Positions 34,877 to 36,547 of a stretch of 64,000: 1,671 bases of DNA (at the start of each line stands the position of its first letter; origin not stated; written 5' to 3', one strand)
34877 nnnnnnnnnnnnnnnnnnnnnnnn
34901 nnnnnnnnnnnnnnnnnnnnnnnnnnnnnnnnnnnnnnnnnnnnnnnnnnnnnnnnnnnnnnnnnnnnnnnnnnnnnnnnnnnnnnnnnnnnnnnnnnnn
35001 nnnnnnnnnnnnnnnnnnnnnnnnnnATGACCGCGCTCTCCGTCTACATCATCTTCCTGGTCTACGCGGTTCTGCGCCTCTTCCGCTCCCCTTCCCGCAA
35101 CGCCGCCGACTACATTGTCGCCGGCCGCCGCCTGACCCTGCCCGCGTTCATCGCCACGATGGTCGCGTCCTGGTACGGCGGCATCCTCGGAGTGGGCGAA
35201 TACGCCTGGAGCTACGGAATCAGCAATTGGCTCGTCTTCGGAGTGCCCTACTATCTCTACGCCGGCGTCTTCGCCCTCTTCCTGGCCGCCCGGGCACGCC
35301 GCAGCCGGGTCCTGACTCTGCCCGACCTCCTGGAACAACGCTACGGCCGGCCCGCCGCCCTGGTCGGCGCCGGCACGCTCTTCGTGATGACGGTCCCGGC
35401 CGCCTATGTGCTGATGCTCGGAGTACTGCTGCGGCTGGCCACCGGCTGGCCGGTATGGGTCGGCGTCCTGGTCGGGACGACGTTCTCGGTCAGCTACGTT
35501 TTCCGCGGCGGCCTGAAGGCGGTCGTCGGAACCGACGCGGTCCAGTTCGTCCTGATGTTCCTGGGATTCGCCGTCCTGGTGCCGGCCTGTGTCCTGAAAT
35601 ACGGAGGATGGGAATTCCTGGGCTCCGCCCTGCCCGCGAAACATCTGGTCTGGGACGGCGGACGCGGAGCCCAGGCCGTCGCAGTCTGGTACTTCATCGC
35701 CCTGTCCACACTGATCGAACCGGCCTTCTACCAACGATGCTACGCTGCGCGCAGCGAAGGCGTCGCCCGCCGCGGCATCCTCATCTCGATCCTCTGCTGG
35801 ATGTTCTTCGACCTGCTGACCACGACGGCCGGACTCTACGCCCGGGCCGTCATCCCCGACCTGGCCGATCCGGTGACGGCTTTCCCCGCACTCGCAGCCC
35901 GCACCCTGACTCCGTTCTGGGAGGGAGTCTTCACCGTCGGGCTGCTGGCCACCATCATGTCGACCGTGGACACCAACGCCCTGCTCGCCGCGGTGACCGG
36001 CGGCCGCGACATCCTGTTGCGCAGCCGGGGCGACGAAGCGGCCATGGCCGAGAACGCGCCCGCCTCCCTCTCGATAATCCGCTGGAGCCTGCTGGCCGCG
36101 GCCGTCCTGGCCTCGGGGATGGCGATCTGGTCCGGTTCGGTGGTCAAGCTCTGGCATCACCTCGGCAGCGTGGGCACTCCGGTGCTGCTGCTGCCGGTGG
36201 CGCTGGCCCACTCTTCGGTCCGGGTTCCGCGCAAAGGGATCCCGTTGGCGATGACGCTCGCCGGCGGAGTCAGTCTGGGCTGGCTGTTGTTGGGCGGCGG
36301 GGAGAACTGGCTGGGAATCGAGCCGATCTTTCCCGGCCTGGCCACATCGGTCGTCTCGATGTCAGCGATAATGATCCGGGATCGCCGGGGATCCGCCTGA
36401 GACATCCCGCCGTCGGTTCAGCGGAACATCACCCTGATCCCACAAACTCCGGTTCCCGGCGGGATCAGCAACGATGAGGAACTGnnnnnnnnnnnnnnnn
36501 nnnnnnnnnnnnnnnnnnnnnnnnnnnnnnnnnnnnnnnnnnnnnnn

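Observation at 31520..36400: TPP riboswitch controlling a thiamine salvage operon: TonB-dependent receptor, thiamine pyrophosphokinase and an SSF-family (ThiV-like) transporter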

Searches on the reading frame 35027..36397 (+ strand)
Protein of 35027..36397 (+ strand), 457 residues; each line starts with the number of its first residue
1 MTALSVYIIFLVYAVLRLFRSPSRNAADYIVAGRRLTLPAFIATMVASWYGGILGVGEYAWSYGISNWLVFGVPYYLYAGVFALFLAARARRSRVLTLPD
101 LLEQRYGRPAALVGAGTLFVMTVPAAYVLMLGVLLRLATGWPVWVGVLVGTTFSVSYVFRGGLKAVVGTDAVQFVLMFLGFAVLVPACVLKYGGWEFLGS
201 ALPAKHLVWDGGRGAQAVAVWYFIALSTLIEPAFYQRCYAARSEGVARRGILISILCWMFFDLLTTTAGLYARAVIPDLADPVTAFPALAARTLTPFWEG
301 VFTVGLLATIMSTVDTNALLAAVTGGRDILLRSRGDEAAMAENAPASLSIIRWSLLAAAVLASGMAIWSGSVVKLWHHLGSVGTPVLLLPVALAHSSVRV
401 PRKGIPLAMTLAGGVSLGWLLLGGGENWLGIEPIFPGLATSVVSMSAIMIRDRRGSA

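Call 4: search_protein_families(library=pfam, proteins=[window:35027-36397:+], max_evalue=0.01)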
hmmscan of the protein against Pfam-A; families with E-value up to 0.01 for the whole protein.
window:35027-36397:+ (457 aa): 1 family
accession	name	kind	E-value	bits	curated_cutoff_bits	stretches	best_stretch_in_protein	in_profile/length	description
PF00474.23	SSF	-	1.8e-25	90.1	22.8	1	29-390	1-388/406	Sodium:solute symporter family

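Call 5: search_protein_families(library=ncbifam, proteins=[window:35027-36397:+], max_evalue=0.01)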
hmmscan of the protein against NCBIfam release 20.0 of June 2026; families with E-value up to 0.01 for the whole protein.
window:35027-36397:+ (457 aa): 5 families
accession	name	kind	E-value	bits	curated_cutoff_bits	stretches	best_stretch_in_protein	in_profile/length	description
TIGR00813.1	sss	superfamily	1.7e-28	99.8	184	1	29-408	1-407/411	sodium/solute symporter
TIGR02119.1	panF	equivalog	9.7e-24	84.2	328.05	1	7-364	12-383/471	sodium/pantothenate symporter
TIGR02121.1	Na_Pro_sym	equivalog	4.6e-18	65.2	515.5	1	2-448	5-465/488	sodium/proline symporter PutP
NF007790.0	PRK10484.1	equivalog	2e-08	33.5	401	1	4-316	10-348/527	solute:sodium symporter family transporter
TIGR03648.1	Na_symport_lg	subfamily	8.3e-05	21.2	320.75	1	4-191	3-193/547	VC_2705 family sodium/solute symporter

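Call 12: find_homologous_proteins(query=window:35027-36397:+, max_evalue=1e-10)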
Query window:35027-36397:+ (457 aa): 3043 proteins with E <= 1e-10 among 8000 candidates; the best 120 are listed.
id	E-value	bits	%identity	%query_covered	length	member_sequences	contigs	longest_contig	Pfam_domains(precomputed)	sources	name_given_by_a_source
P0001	7.3e-291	983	100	100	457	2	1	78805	PF00474.24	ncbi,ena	-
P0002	1.2e-230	784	78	97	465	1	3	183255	PF00474.24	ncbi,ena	-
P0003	1.7e-210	718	75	96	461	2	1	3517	PF00474.24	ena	-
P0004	2.2e-191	655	67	96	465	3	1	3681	PF00474.24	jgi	jgi:SSS family solute:Na+ symporter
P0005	1.8e-190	652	68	98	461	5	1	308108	PF00474.24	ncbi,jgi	-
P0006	2.2e-189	649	67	100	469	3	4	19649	PF00474.24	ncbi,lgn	-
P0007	1.9e-188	645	68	96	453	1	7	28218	PF00474.24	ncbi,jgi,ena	-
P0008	1.9e-188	645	69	94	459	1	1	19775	PF00474.24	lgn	-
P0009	4.6e-188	644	68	96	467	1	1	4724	PF00474.24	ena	-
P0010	6.3e-188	644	69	96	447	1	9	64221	PF00474.24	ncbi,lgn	-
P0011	1.6e-187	642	69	95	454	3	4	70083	PF00474.24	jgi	-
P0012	2.2e-187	642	67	98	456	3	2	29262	PF00474.24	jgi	-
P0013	3.0e-187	641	70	95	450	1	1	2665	PF00474.24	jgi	jgi:SSS family solute:Na+ symporter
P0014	3.1e-187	641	67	99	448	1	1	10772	PF00474.24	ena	-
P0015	3.7e-187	641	65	98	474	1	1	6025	PF00474.24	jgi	-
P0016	6.0e-187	640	70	96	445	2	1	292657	PF00474.24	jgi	-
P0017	2.1e-186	639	68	95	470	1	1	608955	PF00474.24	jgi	jgi:solute:Na+ symporter, SSS family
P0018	2.4e-186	638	68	93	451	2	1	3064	PF00474.24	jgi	-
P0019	2.6e-186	638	67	97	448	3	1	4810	PF00474.24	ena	-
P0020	3.6e-186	638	67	98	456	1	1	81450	PF00474.24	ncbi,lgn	-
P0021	3.6e-186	638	68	96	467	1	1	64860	PF00474.24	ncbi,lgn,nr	ncbi:MAG: sodium:solute symporter family protein [Gemmatimonadales bacterium]|nr:sodium:solute sympo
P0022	4.8e-186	637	68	96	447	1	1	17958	PF00474.24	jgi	jgi:solute:Na+ symporter, SSS family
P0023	5.6e-186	637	67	98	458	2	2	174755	PF00474.24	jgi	-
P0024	6.4e-186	637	67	95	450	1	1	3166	PF00474.24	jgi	jgi:SSS family solute:Na+ symporter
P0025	7.6e-186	637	68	96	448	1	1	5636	PF00474.24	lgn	-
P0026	1.4e-185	636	63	99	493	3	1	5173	PF00474.24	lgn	-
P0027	1.7e-185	636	67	97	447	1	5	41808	PF00474.24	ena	-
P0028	3.1e-185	635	69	96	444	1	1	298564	PF00474.24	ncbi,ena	-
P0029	5.6e-185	634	66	99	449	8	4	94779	PF00474.24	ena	-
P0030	5.6e-185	634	68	96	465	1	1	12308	PF00474.24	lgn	-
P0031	6.0e-185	634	67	98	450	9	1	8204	PF00474.24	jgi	jgi:SSS family solute:Na+ symporter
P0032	6.7e-185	634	67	99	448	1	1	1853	PF00474.24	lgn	-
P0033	7.2e-185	634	66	98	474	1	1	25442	PF00474.24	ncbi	ncbi:MAG: sodium:solute symporter family protein [Candidatus Krumholzibacteriia bacterium]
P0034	7.7e-185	634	67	98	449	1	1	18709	PF00474.24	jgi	-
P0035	9.6e-185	633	67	93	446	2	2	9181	PF00474.24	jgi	-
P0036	1.0e-184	633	67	98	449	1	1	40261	PF00474.24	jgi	-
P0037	1.1e-184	633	67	99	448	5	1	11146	PF00474.24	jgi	-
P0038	1.7e-184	632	65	100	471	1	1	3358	PF00474.24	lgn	-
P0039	1.9e-184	632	68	97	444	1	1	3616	PF00474.24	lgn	-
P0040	3.0e-184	632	68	96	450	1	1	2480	PF00474.24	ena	-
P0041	3.6e-184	631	66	94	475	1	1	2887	PF00474.24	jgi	-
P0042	3.6e-184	631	66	97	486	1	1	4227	PF00474.24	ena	-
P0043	4.3e-184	631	68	94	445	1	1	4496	PF00474.24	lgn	-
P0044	7.5e-184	630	66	99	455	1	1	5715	PF00474.24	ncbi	-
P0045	1.1e-183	630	68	92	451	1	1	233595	PF00474.24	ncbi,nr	ncbi:MAG: sodium:solute symporter family protein [bacterium]|nr:sodium:solute symporter family prote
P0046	1.5e-183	629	69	95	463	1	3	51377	PF00474.24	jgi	jgi:SSS family solute:Na+ symporter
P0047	1.5e-183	629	67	98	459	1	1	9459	PF00474.24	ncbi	-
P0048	1.5e-183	629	67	96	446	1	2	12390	PF00474.24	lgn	-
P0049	1.6e-183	629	68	96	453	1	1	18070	PF00474.24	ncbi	-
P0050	1.6e-183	629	66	99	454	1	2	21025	PF00474.24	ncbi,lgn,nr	ncbi:sodium:solute symporter family protein [bacterium]|nr:sodium:solute symporter family protein [b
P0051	1.8e-183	629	68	92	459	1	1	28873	PF00474.24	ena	-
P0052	1.9e-183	629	63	99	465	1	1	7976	PF00474.24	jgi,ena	-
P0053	1.9e-183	629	65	97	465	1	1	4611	PF00474.24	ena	-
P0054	2.7e-183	628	66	98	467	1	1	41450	PF00474.24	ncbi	-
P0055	2.8e-183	628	67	98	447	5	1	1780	PF00474.24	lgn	-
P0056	3.0e-183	628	66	95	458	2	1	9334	PF00474.24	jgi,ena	-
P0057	3.4e-183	628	64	98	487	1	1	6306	PF00474.24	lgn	-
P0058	4.1e-183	628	68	95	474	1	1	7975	PF00474.24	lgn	-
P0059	4.6e-183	628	67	96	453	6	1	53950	PF00474.24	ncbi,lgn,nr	ncbi:MAG: sodium:solute symporter family protein [Candidatus Latescibacteria bacterium]|nr:sodium:so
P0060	4.9e-183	628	67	96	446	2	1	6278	PF00474.24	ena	-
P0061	6.1e-183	627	68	96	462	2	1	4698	PF00474.24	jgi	-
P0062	1.1e-182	626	68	92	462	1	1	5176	PF00474.24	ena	-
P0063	1.1e-182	626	66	99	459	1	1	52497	PF00474.24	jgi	jgi:SSS family solute:Na+ symporter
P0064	1.1e-182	626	66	94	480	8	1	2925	PF00474.24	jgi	-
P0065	1.6e-182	626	64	97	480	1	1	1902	PF00474.24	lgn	-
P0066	1.8e-182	626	65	98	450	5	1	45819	PF00474.24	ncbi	ncbi:MAG: sodium:solute symporter family protein [Candidatus Krumholzibacteriota bacterium]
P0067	2.0e-182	626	67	96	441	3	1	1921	PF00474.24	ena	-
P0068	2.0e-182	626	66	98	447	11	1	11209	PF00474.24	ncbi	-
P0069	2.4e-182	625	66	94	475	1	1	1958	PF00474.24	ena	-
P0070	2.9e-182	625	67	96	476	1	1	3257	PF00474.24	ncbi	-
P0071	3.5e-182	625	67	96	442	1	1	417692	PF00474.24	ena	-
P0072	4.0e-182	625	64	97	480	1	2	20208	PF00474.24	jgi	jgi:SSS family solute:Na+ symporter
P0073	4.8e-182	624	62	100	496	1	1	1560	PF00474.24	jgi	-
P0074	5.6e-182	624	68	96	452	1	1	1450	PF00474.24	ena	-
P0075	5.6e-182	624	68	96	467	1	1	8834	PF00474.24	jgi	jgi:SSS family solute:Na+ symporter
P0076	7.9e-182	624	67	96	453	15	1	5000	PF00474.24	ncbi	-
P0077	1.1e-181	623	67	93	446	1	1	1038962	PF00474.24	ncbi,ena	-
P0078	1.4e-181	623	67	98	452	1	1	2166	PF00474.24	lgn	-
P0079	1.6e-181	623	65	94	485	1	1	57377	PF00474.24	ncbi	-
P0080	1.6e-181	623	67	96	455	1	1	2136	PF00474.24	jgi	jgi:SSS family solute:Na+ symporter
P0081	2.1e-181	622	68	94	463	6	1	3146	PF00474.24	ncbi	-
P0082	2.3e-181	622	65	97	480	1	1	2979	PF00474.24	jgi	jgi:solute:Na+ symporter, SSS family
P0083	4.0e-181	621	67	96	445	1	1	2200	PF00474.24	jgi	jgi:SSS family solute:Na+ symporter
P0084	4.7e-181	621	67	96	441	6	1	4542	PF00474.24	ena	-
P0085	4.7e-181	621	66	98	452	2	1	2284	PF00474.24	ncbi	-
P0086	7.7e-181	620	65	99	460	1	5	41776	PF00474.24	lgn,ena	-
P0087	7.8e-181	620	67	98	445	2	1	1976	PF00474.24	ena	-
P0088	1.0e-180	620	66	97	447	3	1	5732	PF00474.24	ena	-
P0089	1.1e-180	620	66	99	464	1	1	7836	PF00474.24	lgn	-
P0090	1.1e-180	620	67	97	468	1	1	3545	PF00474.24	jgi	-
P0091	1.4e-180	619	67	98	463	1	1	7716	PF00474.24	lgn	-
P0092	1.9e-180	619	65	95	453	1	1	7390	PF00474.24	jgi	jgi:SSS family solute:Na+ symporter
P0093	2.0e-180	619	67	96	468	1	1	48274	PF00474.24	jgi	-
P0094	2.2e-180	619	67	95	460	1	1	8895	PF00474.24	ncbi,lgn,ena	-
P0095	2.4e-180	619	67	96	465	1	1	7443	PF00474.24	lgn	-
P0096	2.5e-180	619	65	95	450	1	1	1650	PF00474.24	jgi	-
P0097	3.0e-180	618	66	98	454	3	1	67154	PF00474.24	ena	-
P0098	3.4e-180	618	65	98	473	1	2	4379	PF00474.24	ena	-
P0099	4.6e-180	618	65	95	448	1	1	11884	PF00474.24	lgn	-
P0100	5.4e-180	618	66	98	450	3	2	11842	PF00474.24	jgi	jgi:SSS family solute:Na+ symporter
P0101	5.5e-180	618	66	98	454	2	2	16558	PF00474.24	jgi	-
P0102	7.1e-180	617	64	99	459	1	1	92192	PF00474.24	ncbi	-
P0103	2.3e-179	615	67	99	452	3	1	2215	PF00474.24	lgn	-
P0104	2.4e-179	615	67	96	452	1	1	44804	PF00474.24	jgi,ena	-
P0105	2.4e-179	615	66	98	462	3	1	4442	PF00474.24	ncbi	-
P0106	2.6e-179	615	64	99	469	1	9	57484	PF00474.24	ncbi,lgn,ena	-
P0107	3.0e-179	615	66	96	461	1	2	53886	PF00474.24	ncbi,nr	ncbi:MAG: sodium:solute symporter family protein [bacterium]|nr:sodium:solute symporter family prote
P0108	4.4e-179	615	67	96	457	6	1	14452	PF00474.24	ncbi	ncbi:MAG: sodium:solute symporter family protein [bacterium]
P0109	1.0e-178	613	65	98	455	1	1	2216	PF00474.24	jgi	-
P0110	1.3e-178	613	67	94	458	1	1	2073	PF00474.24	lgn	-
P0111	1.4e-178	613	64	99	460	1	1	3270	PF00474.24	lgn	-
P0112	1.4e-178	613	68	95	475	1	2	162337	PF00474.24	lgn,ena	-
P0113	1.4e-178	613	67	96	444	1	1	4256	PF00474.24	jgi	jgi:SSS family solute:Na+ symporter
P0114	1.5e-178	613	67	98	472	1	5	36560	PF00474.24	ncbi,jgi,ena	-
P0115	1.6e-178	613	65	98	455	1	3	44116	PF00474.24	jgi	-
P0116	1.8e-178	612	64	98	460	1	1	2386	PF00474.24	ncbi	-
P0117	1.9e-178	612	66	97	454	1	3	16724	PF00474.24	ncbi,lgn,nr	ncbi:hypothetical protein CSB20_05490 [bacterium DOLZORAL124_64_63]|nr:MAG: hypothetical protein CSB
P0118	2.1e-178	612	68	96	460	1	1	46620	PF00474.24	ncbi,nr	ncbi:sodium:solute symporter family protein [bacterium]|nr:sodium:solute symporter family protein [b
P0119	2.1e-178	612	67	95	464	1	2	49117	PF00474.24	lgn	-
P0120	2.4e-178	612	66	97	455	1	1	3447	PF00474.24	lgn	-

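Call 17: find_related_loci(query=A1, collection=genome_contigs, flank=7000)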
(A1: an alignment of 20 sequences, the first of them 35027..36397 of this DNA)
Query A1 (457 aa) in genome_contigs; peptide patterns used: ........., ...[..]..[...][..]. (x = any residue, [..] = any of these).
600 stretches matched a pattern (row limit reached: there are more); 587 encode a relative of the query (tblastn E <= 1e-3); the best 80 are kept; 80 distinct loci.
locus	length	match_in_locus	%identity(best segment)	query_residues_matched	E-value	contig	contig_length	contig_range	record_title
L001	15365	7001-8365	78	1-456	0e+0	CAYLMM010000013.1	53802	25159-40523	MAG TPA_asm: uncultured Fibrobacteraceae bacterium isolate binchicken_co42_509 genome assembly, contig: NODE_434_length_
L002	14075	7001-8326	76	1-441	0e+0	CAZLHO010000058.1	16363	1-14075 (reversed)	MAG TPA_asm: uncultured Fibrobacteraceae bacterium isolate binchicken_co42_141 genome assembly, contig: NODE_4962_length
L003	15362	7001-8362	68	5-453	0e+0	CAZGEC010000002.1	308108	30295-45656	MAG TPA_asm: uncultured Fibrobacteraceae bacterium isolate binchicken_co150_468 genome assembly, contig: NODE_9_length_3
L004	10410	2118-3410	69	6-442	0e+0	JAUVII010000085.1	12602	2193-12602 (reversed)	MAG: Candidatus Krumholzibacteriia bacterium isolate CSMAG_424 CSMAG_424_k127_972775_length_12602_cov_68.0627, whole gen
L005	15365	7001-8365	64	12-454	0e+0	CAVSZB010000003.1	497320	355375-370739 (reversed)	MAG: uncultured bacterium isolate MFD04716.bin.1.312 genome assembly, contig: contig_25839, whole genome shotgun sequenc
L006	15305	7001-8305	68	6-441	0e+0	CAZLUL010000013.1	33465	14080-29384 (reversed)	MAG TPA_asm: uncultured Fibrobacteraceae bacterium isolate SRP155585_co2_84 genome assembly, contig: NODE_428_length_334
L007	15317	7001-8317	67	1-441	7e-180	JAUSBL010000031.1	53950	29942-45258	MAG: Candidatus Latescibacterota bacterium isolate E6_metabat.bin.61 E6_k141_369838, whole genome shotgun sequence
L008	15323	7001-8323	68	7-443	2e-179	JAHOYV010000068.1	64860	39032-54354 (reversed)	MAG: Gemmatimonadales bacterium isolate CORE_19_RING_Bin_00004 c_000000000046, whole genome shotgun sequence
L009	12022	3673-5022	67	5-454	4e-178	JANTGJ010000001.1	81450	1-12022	MAG: Candidatus Krumholzibacteriia bacterium isolate bin1006 c_000000000077, whole genome shotgun sequence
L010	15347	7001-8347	65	12-442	3e-177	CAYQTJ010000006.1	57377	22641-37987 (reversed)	MAG TPA_asm: uncultured Fibrobacteraceae bacterium isolate SRP220891_co4_181 genome assembly, contig: NODE_807_length_57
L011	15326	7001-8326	67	6-452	9e-177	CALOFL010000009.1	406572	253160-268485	MAG: Candidatus Krumholzibacteriia bacterium isolate HOU_bin.0013 genome assembly, contig: contig_9662, whole genome sho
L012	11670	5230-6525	66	5-442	7e-176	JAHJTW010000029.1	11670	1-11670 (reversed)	MAG: bacterium isolate OS_PC_MetaG.mb.70 OS_PC_MetaG.mb.70_k141_68880, whole genome shotgun sequence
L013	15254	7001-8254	67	22-445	1e-174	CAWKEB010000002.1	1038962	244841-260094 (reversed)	MAG: Candidatus Krumholzibacteria bacterium isolate MFD04716.bin.2.70 genome assembly, contig: contig_25798, whole genom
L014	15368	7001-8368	64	1-453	2e-173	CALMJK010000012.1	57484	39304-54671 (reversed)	MAG TPA_asm: uncultured bacterium isolate SRR5468112_bin.3_CONCOCT_v1.1_MAG genome assembly, contig: ERZ781236.42, whole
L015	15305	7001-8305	65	3-443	2e-171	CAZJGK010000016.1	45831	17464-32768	MAG TPA_asm: uncultured Fibrobacteraceae bacterium isolate binchicken_co150_663 genome assembly, contig: NODE_1627_lengt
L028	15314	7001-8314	51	16-453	3e-137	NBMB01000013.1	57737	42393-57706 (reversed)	MAG: Candidatus Cloacimonetes bacterium 4572_55 ex4572_55_scaffold_81, whole genome shotgun sequence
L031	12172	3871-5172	54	4-438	3e-136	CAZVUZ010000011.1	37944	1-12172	MAG TPA_asm: uncultured Ignavibacteriales bacterium isolate binchicken_co42_518 genome assembly, contig: NODE_925_length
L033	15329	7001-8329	52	4-446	3e-135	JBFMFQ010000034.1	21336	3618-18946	MAG: Candidatus Zixiibacteriota bacterium isolate MAG275 MAG275_34, whole genome shotgun sequence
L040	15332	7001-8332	52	4-453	1e-133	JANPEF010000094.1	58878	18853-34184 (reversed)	MAG: Candidatus Eisenbacteria bacterium isolate VAR_78_metabat_282 VAR_78_k141_2724288, whole genome shotgun sequence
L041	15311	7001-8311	51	6-443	3e-133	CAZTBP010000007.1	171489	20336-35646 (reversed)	MAG TPA_asm: uncultured Ignavibacteriales bacterium isolate binchicken_co17_316 genome assembly, contig: NODE_191_length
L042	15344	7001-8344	47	6-453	7e-133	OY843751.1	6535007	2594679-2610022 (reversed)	MAG: bacterium isolate b30a01c4-1b05-4824-9cfb-695b8dd4f705 genome assembly, chromosome: 1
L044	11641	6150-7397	51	21-437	5e-132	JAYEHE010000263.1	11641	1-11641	MAG: Candidatus Zixiibacteriota bacterium isolate MAG226 MAG226_263, whole genome shotgun sequence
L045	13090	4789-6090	50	20-456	7e-132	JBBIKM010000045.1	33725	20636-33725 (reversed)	MAG: bacterium isolate BQS170218_bin_186 NODE_531_length_33725_cov_5.109504, whole genome shotgun sequence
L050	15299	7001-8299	50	21-454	6e-130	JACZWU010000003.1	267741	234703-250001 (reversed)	MAG: Candidatus Zixiibacteriota bacterium isolate B21T1B10 B21T1B10_NODE10, whole genome shotgun sequence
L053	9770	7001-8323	51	7-443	8e-130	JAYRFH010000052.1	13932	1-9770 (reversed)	MAG: Candidatus Zixiibacteriota bacterium isolate SH_SHASGE3bin.27 k141_323742, whole genome shotgun sequence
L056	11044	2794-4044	52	15-434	9e-129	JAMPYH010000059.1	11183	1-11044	MAG: Candidatus Zixiibacteriota bacterium isolate R2F_R2FSRR_metabat.71 R2F_C3348, whole genome shotgun sequence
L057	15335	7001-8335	51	6-454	7e-129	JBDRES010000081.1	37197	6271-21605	MAG: bacterium isolate MEGAHIT-group-1.326 k141_840200, whole genome shotgun sequence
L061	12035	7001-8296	51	7-441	5e-127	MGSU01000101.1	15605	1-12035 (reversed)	MAG: Deltaproteobacteria bacterium RIFOXYA12_FULL_61_11 rifixya3_full_scaffold_2658, whole genome shotgun sequence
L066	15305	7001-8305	50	7-437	2e-126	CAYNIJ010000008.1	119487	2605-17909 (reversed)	MAG TPA_asm: uncultured Ignavibacteriales bacterium isolate SRP302447_co2_58 genome assembly, contig: NODE_504_length_11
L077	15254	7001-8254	53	25-443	6e-125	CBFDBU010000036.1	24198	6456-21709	MAG TPA_asm: uncultured bacterium isolate SRR26215678_binner123_Refined_106 genome assembly, contig: ERZ25073496.1649, w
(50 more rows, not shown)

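Call 28: find_encoding_contigs(protein=P0001, flank=10000, max_places=3)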
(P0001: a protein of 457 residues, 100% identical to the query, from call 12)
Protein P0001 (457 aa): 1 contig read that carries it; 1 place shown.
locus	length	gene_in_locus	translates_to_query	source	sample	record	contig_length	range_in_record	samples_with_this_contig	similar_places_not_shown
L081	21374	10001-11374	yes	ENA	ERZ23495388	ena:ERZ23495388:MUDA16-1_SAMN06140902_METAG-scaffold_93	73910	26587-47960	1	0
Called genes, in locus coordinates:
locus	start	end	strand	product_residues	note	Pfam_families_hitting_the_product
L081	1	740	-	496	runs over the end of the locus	PF02321:OEP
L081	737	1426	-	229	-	PF00440:TetR_N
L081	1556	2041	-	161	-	PF00383:dCMP_cyt_deam_1, PF14437:MafB19-deam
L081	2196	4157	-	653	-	PF13860:FlgD_ig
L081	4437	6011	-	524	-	PF01676:Metalloenzyme, PF06415:iPGM_N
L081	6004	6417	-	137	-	-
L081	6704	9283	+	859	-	PF13620:CarboxypepD_reg, PF13715:CarbopepD_reg_2, PF07715:Plug, PF00593:TonB_dep_Rec_b-barrel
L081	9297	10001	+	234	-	PF04263:TPK_catalytic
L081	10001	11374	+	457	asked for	PF00474:SSF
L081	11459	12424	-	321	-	-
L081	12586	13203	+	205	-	PF04542:Sigma70_r2, PF08281:Sigma70_r4_2, PF04545:Sigma70_r4 (weak)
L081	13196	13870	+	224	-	PF02922:CBM_48 (weak), PF16561:AMPK1_CBM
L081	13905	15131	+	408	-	PF02922:CBM_48, PF16561:AMPK1_CBM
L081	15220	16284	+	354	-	-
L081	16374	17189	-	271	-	PF05552:MS_channel_1st_1, PF21088:MS_channel_1st, PF00924:MS_channel_2nd, PF21082:MS_channel_3rd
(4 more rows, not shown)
